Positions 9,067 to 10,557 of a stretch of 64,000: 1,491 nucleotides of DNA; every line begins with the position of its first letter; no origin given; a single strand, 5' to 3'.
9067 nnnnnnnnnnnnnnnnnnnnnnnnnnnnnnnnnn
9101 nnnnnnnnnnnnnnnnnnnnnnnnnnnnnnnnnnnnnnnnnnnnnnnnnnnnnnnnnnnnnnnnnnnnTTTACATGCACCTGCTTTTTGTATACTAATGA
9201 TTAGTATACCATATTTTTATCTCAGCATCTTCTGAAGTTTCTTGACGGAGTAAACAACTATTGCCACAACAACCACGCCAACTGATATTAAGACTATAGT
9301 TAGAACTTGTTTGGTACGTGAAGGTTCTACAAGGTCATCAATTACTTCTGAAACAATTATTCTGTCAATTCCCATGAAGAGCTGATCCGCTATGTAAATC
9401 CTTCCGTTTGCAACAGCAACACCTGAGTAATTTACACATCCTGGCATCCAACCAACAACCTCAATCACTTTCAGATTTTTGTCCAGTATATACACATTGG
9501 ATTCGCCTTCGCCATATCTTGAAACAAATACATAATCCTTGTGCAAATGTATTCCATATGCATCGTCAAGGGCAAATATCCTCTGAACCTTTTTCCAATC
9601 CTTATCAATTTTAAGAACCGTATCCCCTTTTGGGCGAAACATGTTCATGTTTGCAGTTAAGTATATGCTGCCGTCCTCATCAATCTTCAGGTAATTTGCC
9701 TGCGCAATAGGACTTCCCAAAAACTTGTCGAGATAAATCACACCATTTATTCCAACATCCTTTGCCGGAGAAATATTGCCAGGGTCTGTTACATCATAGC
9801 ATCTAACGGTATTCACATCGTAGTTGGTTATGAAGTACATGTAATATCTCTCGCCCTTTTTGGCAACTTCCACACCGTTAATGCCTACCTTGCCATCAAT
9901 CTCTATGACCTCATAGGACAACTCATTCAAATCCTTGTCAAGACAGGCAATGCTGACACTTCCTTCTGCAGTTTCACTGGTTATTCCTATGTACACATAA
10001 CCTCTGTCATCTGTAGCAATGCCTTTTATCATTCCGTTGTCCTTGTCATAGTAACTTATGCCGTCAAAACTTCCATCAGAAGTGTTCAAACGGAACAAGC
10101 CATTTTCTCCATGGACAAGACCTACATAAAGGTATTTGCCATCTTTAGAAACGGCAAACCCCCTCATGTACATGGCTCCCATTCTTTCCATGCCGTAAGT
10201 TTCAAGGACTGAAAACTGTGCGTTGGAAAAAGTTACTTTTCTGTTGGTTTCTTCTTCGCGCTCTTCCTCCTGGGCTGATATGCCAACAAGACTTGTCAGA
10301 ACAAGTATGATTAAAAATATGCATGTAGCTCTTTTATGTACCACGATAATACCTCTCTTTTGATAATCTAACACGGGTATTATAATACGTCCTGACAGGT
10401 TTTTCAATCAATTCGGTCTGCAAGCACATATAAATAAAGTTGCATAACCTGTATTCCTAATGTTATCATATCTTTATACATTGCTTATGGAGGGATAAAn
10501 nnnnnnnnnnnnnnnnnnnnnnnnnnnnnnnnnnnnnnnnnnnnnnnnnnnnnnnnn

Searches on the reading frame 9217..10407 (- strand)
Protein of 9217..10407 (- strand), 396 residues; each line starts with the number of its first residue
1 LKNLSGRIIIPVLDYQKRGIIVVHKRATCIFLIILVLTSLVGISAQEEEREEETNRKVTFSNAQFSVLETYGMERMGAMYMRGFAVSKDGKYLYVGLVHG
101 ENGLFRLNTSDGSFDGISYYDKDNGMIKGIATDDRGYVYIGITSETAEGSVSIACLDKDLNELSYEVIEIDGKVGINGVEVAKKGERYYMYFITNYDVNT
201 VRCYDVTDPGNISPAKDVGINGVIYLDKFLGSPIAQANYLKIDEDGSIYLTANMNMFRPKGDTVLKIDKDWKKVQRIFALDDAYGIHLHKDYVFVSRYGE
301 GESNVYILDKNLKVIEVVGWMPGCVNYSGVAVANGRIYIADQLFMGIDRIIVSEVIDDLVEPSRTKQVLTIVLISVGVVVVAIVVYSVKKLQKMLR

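Call 13: search_protein_families(library=pfam, proteins=[window:9217-10407:-], max_evalue=0.0001)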
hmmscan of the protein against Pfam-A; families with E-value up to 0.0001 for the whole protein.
window:9217-10407:- (396 aa): 0 families

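Call 50: search_protein_families(library=ncbifam, proteins=[window:9217-10407:-], max_evalue=0.01)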
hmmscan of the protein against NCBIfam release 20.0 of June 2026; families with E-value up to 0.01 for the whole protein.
window:9217-10407:- (396 aa): 1 family
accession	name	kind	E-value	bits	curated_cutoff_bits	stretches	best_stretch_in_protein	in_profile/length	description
TIGR02608.1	delta_60_rpt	domain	0.0068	16.2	76.5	0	81-115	3-41/55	delta-60 repeat domain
